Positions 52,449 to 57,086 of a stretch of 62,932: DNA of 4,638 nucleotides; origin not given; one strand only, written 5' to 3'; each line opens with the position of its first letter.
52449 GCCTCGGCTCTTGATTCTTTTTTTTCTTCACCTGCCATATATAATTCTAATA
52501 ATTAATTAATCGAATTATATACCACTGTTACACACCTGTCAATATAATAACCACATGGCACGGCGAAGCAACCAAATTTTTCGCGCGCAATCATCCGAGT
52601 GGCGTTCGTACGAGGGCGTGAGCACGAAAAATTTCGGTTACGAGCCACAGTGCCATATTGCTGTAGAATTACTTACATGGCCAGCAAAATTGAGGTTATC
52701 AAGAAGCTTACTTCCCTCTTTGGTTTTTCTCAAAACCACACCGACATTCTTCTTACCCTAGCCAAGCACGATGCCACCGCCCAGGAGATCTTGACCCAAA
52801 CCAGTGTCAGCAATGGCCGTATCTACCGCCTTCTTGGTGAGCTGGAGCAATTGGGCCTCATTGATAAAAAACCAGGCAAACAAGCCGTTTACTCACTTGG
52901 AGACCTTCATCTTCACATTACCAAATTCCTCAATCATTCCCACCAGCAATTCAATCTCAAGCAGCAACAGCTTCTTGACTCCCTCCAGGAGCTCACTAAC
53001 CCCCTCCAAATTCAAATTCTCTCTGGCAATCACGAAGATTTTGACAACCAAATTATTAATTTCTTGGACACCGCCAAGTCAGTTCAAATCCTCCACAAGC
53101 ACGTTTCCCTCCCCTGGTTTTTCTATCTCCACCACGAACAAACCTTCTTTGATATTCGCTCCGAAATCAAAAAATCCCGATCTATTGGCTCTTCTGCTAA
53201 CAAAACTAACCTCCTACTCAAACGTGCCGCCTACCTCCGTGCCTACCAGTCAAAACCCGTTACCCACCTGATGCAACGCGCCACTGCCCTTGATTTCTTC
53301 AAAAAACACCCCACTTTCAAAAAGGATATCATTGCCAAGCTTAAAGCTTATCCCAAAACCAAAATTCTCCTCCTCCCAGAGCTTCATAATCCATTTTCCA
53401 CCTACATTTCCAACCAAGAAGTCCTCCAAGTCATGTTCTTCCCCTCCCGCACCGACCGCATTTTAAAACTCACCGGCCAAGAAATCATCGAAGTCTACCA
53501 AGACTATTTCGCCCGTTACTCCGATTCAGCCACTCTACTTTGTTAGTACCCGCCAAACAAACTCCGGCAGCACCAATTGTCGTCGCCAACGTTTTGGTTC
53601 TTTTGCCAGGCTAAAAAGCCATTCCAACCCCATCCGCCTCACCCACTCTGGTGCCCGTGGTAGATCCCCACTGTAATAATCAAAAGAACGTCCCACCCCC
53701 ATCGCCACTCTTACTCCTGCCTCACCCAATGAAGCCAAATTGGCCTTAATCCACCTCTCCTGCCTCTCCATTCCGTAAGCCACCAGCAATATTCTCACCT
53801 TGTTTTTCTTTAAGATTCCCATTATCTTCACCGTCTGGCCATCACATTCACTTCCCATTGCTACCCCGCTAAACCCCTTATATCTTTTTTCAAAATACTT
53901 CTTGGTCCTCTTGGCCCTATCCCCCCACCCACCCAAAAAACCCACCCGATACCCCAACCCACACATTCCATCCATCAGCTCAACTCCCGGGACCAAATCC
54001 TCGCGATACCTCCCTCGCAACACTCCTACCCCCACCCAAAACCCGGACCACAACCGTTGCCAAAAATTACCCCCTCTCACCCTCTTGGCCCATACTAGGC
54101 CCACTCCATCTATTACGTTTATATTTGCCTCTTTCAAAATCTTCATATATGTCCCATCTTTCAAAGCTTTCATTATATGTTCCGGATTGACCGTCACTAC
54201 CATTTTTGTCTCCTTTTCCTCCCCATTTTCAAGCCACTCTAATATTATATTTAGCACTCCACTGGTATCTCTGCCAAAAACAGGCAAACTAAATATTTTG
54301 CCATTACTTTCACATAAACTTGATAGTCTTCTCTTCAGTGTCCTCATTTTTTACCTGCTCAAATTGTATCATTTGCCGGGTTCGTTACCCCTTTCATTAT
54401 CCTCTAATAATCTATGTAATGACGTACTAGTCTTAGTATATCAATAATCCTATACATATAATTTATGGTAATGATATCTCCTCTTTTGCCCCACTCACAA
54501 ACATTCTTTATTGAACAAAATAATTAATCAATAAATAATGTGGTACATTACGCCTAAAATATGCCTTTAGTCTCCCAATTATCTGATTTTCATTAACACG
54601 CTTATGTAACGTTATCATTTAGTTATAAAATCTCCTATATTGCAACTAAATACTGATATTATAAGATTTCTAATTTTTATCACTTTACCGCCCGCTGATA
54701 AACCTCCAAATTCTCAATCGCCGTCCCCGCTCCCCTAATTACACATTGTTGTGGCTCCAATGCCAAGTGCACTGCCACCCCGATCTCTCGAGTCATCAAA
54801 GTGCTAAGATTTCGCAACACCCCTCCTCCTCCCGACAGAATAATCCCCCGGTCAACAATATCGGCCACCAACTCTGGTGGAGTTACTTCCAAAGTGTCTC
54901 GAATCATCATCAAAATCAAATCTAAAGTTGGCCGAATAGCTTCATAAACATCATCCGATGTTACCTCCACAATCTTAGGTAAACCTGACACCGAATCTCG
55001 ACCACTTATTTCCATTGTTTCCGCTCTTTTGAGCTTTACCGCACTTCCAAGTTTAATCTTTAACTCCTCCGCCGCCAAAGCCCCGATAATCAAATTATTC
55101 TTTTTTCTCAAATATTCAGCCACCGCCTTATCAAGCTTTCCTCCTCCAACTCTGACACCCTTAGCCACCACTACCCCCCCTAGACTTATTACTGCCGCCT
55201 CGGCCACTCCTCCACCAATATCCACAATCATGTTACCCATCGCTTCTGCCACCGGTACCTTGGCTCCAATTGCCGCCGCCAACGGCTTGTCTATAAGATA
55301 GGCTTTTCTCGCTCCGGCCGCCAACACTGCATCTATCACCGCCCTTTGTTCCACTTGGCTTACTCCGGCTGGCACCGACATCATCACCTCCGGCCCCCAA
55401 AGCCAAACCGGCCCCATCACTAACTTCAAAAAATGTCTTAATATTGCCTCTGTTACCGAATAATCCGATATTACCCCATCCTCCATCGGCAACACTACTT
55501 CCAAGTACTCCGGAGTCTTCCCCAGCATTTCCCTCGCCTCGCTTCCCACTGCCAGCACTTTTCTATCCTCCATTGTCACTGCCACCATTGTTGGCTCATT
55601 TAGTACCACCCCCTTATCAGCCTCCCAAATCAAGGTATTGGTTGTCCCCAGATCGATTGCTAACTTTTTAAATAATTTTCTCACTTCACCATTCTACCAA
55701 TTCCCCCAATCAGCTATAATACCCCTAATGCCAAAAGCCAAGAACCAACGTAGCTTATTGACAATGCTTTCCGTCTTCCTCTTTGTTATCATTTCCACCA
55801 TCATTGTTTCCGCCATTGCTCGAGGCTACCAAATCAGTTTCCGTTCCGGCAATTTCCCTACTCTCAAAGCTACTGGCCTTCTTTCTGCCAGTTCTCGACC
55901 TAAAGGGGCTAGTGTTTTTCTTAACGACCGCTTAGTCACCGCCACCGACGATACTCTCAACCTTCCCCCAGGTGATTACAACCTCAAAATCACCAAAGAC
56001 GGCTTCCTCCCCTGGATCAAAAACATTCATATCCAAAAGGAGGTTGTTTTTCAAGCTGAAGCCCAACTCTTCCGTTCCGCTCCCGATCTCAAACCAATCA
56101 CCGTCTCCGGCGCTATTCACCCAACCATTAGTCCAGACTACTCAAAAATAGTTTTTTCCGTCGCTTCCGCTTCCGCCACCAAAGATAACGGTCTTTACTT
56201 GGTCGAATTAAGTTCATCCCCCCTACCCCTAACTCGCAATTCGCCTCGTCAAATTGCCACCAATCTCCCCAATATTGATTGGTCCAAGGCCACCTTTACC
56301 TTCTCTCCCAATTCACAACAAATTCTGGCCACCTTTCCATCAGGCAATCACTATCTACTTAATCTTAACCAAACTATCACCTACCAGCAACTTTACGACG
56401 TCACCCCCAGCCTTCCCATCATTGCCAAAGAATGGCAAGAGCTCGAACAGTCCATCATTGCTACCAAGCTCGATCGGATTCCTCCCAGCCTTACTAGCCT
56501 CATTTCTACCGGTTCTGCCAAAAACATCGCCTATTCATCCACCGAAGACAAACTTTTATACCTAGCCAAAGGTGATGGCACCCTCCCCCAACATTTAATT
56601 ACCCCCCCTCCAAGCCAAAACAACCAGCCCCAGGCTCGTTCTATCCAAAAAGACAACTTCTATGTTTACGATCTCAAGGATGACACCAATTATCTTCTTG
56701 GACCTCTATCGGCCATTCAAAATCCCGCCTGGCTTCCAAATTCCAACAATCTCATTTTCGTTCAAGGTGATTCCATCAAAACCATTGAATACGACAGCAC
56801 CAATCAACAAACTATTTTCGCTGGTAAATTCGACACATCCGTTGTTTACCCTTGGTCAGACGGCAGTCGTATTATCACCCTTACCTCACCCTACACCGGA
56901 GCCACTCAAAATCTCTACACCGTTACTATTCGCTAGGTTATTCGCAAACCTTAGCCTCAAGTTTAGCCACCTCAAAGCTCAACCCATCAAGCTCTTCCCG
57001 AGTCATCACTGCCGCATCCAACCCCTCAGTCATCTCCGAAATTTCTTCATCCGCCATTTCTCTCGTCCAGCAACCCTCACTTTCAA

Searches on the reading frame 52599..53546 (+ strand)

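Call 69: search_protein_families(library=pfam, proteins=[window:52599-53546:+], max_evalue=0.1)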
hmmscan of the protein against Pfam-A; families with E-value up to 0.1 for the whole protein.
window:52599-53546:+ (315 aa): 14 families
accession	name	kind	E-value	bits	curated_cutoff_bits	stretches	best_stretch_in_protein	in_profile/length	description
PF01978.25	TrmB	-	1.1e-08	35.3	25.6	1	41-99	4-63/68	Sugar-specific transcriptional regulator TrmB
PF12802.13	MarR_2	-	9e-06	26.2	27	1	42-92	2-54/61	MarR family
PF25213.1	HVO_A0261_N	-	0.00012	22.4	35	1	44-102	10-68/86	HVO_A0261 N-terminal domain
PF09339.16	HTH_IclR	-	0.00093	19.4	22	1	49-90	7-50/52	IclR helix-turn-helix domain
PF02082.26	Rrf2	-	0.0035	17.9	30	1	49-102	10-67/132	Iron-dependent Transcriptional regulator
PF08279.18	HTH_11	-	0.0063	16.8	25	1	49-94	4-52/55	HTH domain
PF01047.28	MarR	-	0.025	14.9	24.6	1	44-92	2-51/59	MarR family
PF03551.20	PadR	-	0.04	14.3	27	0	68-94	27-53/75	Transcriptional regulator PadR-like family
PF08100.18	Dimerisation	-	0.043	14.1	25.6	0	49-102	32-85/93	O-methyltransferase dimerisation domain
PF13601.12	HTH_34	-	0.045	14.4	27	0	53-89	8-45/80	Winged helix DNA-binding domain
PF01022.26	HTH_5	-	0.046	14.1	22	0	49-90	6-47/47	Bacterial regulatory protein, arsR family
PF20947.2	Flu_PB2_1st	-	0.068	13.2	27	0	58-75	13-30/36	Influenza RNA polymerase PB2 N-terminal region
PF13730.12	HTH_36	-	0.073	13.3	25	0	50-88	10-55/55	Helix-turn-helix domain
PF00149.33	Metallophos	-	0.09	13.6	21.5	0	73-162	13-86/191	Calcineurin-like phosphoesterase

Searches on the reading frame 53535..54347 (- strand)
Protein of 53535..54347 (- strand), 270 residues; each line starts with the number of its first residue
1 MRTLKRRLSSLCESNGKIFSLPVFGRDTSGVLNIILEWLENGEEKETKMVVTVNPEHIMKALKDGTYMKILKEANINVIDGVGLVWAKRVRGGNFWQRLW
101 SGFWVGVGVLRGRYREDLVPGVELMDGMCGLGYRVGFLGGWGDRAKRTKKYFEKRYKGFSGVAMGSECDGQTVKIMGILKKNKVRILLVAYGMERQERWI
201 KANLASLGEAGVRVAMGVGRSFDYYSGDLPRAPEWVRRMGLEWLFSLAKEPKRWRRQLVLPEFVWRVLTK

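Call 69: search_protein_families(library=pfam, proteins=[window:53535-54347:-], max_evalue=0.1)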
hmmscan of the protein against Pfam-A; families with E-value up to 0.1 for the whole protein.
window:53535-54347:- (270 aa): 2 families
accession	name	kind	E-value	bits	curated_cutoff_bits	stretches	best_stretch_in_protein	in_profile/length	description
PF03808.19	Glyco_tran_WecG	-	4.3e-34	118.2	27.4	1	74-257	1-167/168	Glycosyl transferase WecG/TagA/CpsF family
PF02861.25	Clp_N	-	0.052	14.2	20.7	1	53-78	13-41/53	Clp amino terminal domain, pathogenicity island component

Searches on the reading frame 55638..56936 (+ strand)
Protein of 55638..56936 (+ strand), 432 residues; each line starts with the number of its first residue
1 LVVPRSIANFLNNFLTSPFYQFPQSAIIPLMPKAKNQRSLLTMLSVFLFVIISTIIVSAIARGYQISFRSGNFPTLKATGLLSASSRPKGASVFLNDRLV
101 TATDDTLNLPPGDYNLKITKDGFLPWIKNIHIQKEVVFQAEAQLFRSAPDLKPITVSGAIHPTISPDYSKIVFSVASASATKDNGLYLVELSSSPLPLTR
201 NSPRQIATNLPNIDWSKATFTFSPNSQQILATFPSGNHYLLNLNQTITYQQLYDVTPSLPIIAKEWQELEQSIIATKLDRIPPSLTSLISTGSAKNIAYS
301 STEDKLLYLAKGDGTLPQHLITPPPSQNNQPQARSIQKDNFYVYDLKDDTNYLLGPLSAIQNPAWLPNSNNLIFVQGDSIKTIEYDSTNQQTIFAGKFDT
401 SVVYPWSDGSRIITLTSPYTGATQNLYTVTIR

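Call 7: search_protein_families(library=pfam, proteins=[window:55638-56936:+], max_evalue=0.1)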
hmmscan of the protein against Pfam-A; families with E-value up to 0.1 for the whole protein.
window:55638-56936:+ (432 aa): 4 families
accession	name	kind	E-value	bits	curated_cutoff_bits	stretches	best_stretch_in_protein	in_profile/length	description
PF08308.17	PEGA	-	9e-09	35.6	20.8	1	80-143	2-66/71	PEGA domain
PF00930.27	DPPIV_N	-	0.0038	16.5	22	1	327-378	11-63/354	Dipeptidyl peptidase IV (DPP IV) N-terminal region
PF13620.12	CarboxypepD_reg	-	0.06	14.1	32.3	0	108-135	44-72/82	Carboxypeptidase regulatory-like domain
PF07676.18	PD40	-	0.073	13.5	20.9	0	160-174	12-26/38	WD40-like Beta Propeller Repeat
